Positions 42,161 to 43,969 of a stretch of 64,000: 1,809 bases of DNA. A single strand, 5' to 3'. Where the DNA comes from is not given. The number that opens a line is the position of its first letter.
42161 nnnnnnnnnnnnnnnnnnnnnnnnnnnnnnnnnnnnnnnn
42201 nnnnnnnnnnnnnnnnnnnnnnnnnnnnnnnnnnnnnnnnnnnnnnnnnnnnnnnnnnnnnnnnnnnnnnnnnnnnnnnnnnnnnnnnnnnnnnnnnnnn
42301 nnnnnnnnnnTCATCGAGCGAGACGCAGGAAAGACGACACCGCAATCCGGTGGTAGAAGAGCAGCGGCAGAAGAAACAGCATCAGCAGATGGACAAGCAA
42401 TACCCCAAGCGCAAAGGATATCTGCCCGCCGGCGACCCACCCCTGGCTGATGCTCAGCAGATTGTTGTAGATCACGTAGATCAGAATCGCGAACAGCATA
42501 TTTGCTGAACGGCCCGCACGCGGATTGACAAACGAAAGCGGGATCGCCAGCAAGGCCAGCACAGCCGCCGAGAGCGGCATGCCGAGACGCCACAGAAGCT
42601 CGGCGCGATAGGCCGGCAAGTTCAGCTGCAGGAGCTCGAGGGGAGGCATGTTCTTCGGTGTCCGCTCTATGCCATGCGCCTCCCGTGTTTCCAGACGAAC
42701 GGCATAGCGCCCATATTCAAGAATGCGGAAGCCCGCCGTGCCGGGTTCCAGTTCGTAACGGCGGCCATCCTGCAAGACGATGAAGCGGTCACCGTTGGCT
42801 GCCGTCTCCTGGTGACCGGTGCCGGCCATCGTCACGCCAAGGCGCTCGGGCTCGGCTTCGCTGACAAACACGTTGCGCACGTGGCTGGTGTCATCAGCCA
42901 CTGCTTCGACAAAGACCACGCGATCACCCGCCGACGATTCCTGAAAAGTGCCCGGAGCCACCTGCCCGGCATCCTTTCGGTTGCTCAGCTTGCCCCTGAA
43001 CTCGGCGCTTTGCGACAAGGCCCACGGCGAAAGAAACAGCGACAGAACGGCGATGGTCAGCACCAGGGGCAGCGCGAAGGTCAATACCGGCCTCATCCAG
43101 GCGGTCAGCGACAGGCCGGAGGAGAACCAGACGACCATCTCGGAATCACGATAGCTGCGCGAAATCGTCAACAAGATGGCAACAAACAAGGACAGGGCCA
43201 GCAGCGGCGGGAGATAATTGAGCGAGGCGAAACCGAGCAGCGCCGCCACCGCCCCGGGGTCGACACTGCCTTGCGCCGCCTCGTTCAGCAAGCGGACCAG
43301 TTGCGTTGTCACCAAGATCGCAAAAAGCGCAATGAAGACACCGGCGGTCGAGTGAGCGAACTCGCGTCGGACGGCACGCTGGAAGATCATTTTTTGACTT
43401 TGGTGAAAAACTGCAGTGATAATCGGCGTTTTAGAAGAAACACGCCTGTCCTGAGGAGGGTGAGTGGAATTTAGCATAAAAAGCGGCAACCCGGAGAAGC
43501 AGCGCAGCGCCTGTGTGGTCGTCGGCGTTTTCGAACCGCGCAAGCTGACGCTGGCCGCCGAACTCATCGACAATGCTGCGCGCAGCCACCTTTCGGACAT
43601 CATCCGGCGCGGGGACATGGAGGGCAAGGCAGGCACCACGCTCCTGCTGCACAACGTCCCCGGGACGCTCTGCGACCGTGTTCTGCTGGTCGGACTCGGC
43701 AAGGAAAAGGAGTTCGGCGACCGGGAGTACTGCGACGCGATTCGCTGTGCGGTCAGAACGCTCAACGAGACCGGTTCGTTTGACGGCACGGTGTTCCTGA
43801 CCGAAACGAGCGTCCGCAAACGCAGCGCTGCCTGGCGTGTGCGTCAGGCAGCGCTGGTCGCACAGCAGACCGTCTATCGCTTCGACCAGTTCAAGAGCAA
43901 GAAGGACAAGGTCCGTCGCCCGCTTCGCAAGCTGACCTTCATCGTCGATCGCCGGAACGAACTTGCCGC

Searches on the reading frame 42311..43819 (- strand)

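Call 102: search_protein_families(library=pfam, proteins=[window:42311-43819:-], max_evalue=0.000001)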
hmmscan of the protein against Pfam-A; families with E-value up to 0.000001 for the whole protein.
window:42311-43819:- (502 aa): 1 family
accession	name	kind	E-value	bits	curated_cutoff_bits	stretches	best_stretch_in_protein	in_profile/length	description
PF03739.19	LptF_LptG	-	1.2e-60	205.9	27.9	1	148-489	1-352/353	Lipopolysaccharide export system permease LptF/LptG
